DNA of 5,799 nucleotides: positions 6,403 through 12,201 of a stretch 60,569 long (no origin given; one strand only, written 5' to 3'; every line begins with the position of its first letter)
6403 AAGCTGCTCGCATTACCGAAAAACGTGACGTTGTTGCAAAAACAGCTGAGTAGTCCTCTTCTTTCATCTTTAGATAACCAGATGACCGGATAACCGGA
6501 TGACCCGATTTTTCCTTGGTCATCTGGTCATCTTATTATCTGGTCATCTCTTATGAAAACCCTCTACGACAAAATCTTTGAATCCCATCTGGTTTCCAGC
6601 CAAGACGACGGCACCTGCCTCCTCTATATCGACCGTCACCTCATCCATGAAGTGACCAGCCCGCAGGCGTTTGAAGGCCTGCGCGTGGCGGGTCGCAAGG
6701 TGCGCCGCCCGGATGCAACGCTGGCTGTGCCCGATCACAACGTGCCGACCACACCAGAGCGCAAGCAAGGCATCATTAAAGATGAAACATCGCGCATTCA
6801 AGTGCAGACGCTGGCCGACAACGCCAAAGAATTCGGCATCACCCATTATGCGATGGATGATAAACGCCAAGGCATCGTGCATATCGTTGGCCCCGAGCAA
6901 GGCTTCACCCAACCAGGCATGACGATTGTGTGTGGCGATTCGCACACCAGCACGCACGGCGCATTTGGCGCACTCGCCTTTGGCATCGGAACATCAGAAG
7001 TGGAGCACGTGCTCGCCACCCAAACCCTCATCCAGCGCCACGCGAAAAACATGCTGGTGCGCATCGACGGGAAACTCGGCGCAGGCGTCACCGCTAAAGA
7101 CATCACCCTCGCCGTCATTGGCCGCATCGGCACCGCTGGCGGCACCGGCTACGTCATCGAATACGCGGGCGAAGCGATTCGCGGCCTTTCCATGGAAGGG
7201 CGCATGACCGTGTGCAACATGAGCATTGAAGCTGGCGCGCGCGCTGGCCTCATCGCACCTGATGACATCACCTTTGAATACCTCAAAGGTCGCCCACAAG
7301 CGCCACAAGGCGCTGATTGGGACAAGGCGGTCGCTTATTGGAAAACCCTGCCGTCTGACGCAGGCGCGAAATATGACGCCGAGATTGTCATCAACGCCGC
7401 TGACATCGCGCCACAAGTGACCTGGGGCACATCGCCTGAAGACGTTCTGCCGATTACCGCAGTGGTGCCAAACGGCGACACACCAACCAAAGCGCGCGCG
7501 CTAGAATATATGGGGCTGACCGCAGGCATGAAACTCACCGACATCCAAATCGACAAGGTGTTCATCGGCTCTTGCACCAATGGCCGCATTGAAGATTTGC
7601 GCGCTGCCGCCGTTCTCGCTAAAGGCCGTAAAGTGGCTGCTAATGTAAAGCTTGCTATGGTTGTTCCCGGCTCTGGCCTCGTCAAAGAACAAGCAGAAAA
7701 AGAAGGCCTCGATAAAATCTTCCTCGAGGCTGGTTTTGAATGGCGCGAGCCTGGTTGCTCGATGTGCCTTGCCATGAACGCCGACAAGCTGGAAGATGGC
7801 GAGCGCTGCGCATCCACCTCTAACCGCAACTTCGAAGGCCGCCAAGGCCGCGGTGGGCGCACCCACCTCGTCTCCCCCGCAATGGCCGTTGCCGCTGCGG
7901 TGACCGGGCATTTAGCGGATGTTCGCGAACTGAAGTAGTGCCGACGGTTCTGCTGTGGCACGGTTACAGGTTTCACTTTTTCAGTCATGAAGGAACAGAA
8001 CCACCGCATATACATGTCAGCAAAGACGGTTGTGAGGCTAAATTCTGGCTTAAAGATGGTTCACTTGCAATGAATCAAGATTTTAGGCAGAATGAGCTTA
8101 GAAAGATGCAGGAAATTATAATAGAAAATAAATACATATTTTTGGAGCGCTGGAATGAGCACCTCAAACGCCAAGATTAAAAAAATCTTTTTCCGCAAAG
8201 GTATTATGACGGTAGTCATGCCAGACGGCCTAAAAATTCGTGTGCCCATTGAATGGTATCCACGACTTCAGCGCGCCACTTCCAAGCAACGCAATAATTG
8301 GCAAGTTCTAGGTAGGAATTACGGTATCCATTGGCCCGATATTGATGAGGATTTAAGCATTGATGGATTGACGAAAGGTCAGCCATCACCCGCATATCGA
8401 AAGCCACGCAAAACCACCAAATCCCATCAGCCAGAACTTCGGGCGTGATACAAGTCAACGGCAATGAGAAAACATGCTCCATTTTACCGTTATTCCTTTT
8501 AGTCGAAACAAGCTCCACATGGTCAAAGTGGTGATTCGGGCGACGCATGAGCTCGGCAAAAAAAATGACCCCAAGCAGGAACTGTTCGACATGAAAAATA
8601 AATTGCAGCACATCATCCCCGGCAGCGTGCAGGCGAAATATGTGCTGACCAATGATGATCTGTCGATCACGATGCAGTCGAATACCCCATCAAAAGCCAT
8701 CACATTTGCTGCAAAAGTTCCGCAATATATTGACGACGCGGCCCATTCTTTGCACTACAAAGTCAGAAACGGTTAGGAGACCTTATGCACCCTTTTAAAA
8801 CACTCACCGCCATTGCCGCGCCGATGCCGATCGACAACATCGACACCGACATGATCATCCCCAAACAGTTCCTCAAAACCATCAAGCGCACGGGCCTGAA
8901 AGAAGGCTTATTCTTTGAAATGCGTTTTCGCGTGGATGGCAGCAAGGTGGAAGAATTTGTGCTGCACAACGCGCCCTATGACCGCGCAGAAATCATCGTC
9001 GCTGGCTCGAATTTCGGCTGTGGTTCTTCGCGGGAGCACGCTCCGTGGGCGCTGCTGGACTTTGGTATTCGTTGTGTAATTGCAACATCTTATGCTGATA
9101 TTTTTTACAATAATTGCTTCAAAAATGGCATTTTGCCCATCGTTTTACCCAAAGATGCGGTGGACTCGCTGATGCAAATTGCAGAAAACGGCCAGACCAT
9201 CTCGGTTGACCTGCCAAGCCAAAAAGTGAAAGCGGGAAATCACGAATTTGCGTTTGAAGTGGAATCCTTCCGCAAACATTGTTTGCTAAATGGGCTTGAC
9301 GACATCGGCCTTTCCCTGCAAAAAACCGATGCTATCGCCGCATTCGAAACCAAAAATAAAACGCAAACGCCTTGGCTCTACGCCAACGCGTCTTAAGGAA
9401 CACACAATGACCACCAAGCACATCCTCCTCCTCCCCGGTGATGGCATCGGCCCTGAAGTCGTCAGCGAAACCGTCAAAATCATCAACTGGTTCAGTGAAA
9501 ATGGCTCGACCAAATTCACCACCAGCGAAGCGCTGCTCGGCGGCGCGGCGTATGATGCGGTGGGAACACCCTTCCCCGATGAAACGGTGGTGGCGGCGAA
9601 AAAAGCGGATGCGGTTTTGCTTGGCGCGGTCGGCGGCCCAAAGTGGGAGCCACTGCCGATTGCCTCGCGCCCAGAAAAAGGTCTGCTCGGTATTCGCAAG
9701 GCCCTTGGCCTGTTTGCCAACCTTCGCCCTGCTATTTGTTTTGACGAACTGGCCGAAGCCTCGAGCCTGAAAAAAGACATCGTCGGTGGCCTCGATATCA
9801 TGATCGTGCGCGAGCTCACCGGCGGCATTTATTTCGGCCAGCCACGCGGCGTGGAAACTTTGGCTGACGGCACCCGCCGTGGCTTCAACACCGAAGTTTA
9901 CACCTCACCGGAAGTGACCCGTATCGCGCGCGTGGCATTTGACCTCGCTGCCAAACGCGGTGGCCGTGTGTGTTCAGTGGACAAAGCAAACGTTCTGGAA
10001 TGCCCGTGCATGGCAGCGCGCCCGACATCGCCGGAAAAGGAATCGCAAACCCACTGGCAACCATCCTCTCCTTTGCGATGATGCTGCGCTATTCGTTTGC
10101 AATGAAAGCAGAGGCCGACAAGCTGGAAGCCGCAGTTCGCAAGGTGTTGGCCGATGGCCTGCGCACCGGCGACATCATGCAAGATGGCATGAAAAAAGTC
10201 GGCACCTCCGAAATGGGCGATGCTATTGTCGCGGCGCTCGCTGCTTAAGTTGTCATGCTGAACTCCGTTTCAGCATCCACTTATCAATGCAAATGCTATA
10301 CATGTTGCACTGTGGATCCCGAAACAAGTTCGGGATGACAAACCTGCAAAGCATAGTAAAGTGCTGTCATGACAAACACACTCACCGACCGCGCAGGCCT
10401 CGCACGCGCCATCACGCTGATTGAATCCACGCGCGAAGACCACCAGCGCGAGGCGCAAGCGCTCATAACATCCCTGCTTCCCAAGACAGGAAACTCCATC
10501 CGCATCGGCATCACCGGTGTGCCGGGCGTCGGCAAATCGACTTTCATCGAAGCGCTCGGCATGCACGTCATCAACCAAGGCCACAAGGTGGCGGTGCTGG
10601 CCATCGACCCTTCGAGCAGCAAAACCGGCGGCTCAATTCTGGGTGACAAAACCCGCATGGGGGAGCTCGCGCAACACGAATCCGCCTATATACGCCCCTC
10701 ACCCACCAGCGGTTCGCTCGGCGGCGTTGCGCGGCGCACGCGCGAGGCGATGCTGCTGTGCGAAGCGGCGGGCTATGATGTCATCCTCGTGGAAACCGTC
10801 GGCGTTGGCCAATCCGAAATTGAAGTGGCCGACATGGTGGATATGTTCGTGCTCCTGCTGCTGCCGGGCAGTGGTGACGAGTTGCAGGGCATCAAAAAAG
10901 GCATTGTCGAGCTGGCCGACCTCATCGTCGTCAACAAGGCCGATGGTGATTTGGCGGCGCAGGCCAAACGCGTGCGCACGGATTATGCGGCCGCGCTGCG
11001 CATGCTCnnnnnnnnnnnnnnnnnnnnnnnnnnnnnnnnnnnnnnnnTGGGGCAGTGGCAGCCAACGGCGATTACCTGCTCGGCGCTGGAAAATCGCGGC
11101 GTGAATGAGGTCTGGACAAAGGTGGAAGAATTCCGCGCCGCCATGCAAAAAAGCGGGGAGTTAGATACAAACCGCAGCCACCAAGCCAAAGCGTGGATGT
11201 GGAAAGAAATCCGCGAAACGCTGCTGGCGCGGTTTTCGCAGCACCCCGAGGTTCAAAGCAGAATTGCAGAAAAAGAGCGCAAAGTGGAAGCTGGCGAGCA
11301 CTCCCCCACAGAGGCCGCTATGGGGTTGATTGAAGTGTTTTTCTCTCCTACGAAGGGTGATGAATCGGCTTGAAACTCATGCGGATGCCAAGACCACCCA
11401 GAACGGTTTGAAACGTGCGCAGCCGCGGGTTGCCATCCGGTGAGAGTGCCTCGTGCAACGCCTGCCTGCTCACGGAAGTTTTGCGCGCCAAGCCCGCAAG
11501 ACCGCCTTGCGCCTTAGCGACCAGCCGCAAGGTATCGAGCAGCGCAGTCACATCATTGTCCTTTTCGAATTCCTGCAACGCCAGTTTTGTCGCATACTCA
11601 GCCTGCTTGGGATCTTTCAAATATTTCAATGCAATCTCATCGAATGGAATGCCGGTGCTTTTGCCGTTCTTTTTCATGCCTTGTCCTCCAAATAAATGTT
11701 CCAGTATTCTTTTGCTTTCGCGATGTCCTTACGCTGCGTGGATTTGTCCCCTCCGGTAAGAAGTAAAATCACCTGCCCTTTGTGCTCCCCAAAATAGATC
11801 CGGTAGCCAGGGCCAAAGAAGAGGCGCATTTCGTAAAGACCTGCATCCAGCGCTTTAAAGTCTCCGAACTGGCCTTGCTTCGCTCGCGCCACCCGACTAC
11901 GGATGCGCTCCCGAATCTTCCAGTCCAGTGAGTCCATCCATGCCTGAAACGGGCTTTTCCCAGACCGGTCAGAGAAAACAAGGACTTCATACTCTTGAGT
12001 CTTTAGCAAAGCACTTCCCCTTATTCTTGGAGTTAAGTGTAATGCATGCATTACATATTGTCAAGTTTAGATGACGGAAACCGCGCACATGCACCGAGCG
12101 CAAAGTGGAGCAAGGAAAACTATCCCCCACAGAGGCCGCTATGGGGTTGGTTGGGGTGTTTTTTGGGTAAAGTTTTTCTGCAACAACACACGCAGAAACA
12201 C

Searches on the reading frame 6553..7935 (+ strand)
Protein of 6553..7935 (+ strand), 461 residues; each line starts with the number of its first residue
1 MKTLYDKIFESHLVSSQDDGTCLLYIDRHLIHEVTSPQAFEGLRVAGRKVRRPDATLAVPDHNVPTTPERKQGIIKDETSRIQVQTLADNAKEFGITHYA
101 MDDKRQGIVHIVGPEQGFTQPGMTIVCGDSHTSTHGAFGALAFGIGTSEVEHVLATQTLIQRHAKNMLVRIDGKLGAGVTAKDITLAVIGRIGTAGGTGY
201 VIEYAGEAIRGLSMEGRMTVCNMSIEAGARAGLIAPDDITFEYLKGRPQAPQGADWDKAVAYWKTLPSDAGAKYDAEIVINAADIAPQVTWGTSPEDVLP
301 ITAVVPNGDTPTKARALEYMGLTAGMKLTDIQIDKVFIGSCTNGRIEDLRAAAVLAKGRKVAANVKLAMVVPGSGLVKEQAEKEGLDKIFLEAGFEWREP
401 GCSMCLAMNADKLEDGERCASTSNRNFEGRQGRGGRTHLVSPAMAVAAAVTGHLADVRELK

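Call 88: list_cluster_members(proteins=[window:12220-14814:-, P0001, window:6553-7935:+, window:23499-24410:-, window:22548-23384:-, window:33036-34046:+])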
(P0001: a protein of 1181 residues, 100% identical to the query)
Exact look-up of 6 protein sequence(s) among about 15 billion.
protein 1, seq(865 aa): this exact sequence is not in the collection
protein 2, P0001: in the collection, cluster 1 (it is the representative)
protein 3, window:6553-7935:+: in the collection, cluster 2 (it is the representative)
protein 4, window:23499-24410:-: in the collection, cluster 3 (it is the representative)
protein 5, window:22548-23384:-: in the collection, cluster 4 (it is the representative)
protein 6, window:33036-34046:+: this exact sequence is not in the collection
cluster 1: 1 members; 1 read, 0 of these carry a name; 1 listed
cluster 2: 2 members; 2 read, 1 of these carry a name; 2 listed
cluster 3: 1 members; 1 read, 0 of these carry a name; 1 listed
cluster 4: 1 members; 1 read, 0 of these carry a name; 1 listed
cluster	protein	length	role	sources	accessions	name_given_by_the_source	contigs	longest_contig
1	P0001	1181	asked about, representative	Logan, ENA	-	-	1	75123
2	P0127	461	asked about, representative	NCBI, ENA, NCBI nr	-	-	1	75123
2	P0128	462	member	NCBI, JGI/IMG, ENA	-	3-isopropylmalate/(R)-2-methylmalate dehydratase large subunit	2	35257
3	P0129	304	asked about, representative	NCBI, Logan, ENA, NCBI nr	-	-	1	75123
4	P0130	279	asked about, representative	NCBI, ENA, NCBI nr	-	-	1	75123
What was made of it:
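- B's sequence is absent from the protein collection (call 88).
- Tried and rejected: B itself is not in that collection (call 88), so there was no positive control.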

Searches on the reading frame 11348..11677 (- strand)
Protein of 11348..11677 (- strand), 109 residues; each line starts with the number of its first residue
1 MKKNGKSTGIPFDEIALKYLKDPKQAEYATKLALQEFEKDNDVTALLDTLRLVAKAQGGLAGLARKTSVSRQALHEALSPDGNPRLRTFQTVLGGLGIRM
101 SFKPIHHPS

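Call 58: search_protein_families(library=pfam, proteins=[window:11348-11677:-], max_evalue=0.01)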
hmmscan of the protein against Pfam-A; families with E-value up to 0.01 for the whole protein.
window:11348-11677:- (109 aa): 1 family
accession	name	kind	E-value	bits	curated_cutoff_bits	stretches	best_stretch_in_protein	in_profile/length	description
PF21716.3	dnstrm_HI1420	-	5.5e-10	39.4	27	1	34-102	21-88/90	Probable addiction module antidote protein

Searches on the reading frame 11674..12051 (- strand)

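Call 58: search_protein_families(library=pfam, proteins=[window:11674-12051:-], max_evalue=0.01)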
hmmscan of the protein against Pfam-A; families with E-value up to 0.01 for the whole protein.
window:11674-12051:- (125 aa): 1 family
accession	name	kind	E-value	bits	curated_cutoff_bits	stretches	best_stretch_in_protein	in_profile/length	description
PF05973.20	Gp49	-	1.1e-05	25.8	23.9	1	38-114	2-86/90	Phage derived protein Gp49-like (DUF891)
